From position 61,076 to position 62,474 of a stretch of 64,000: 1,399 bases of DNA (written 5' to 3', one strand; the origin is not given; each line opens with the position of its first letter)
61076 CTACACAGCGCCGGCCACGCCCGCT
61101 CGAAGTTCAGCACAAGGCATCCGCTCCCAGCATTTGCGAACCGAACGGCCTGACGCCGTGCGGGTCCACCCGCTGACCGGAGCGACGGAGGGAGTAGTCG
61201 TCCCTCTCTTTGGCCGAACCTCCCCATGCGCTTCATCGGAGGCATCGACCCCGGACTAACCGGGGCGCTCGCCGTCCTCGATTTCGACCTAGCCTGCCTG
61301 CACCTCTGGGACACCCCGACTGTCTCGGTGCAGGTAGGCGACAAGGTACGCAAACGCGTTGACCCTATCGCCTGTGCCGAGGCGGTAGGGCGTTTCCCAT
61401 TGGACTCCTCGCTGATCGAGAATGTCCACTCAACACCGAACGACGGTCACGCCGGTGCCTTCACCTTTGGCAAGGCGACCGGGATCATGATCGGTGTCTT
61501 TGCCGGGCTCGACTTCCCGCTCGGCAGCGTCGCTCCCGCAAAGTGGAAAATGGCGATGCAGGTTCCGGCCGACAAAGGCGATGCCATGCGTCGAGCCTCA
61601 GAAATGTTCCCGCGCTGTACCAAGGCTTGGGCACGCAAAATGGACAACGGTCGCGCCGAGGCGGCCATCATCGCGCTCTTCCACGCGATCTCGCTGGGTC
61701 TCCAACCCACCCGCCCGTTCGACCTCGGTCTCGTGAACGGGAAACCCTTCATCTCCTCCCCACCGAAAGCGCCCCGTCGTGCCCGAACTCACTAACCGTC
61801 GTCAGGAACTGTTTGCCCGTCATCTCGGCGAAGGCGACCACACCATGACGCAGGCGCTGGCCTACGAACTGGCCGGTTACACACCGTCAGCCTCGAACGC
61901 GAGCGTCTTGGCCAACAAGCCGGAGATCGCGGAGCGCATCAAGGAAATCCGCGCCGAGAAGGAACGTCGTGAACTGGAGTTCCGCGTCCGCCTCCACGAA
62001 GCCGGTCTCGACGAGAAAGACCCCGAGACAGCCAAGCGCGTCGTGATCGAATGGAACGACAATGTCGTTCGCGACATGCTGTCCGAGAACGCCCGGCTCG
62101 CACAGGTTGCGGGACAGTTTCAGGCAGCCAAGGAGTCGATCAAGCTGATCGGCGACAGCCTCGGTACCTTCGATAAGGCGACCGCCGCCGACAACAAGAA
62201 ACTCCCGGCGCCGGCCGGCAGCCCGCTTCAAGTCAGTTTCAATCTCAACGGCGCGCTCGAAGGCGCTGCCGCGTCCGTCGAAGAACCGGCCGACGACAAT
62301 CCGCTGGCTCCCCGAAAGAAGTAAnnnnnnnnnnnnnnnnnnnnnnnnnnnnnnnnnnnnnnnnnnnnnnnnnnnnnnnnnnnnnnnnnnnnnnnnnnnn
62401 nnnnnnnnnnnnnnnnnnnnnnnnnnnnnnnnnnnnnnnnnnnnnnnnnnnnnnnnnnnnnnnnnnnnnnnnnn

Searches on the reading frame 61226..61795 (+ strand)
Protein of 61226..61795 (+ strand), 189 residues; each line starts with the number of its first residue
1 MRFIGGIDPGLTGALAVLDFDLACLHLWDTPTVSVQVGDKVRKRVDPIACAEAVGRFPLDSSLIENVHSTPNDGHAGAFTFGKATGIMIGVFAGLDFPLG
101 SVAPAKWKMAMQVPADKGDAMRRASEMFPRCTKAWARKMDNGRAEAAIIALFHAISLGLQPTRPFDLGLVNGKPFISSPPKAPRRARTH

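Call 7: search_protein_families(library=pfam, proteins=[window:61226-61795:+], max_evalue=0.01)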
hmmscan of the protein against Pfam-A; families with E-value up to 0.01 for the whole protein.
window:61226-61795:+ (189 aa): 1 family
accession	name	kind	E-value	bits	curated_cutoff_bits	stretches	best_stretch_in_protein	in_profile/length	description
PF04312.18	DUF460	-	0.0062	16.7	28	1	4-34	33-63/135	Protein of unknown function (DUF460)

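Call 19: search_protein_families(library=phrogs, proteins=[window:61226-61795:+], max_evalue=0.01)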
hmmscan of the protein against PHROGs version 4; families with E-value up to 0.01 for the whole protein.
window:61226-61795:+ (189 aa): 1 family
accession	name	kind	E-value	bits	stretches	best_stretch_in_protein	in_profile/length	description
phrog_1770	-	DNA, RNA and nucleotide metabolism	3.1e-29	103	1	1-162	3-156/158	Holliday junction resolvase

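Call 115: find_encoding_contigs(protein=window:61226-61795:+, flank=10000, max_places=3)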
Protein window:61226-61795:+ (189 aa): 6 contigs read that carry it; 2 places shown.
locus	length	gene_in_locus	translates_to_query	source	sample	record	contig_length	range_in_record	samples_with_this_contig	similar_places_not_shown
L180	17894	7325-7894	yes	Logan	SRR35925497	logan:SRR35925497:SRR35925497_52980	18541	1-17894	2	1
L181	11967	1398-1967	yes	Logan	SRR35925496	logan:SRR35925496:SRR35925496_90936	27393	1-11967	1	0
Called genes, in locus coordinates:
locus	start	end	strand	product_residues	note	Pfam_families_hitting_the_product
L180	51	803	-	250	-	-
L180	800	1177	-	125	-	-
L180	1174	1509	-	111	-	-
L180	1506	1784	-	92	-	-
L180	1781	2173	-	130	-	-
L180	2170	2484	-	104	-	-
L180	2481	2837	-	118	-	-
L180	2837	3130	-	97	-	-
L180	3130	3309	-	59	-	-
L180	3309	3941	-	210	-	-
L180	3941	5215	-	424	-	-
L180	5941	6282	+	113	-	-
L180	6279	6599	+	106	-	-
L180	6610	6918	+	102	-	-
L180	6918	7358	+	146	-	-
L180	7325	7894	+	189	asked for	-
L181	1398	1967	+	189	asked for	-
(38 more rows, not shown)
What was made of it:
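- The site lies 2.4 kb upstream of terS, at the head of the RuvC-TerS-TerL operon (calls 19, 115).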

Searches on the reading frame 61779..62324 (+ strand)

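Call 7: search_protein_families(library=pfam, proteins=[window:61779-62324:+], max_evalue=0.01)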
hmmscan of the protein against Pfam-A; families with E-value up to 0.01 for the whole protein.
window:61779-62324:+ (181 aa): 0 families

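Call 19: search_protein_families(library=phrogs, proteins=[window:61779-62324:+], max_evalue=0.01)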
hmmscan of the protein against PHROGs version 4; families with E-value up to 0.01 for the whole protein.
window:61779-62324:+ (181 aa): 5 families
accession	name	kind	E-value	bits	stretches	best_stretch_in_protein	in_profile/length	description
phrog_11494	-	head and packaging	2.5e-12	48.2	1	1-139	1-129/291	terminase small subunit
phrog_51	-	head and packaging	4.4e-08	34.2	1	4-66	88-151/261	terminase small subunit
phrog_3507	-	unknown function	0.0013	20.3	1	4-88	10-94/102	-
phrog_32222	-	unknown function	0.0023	18.7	1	8-60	95-146/241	-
phrog_641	-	head and packaging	0.0039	18.7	1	8-72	6-70/162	terminase small subunit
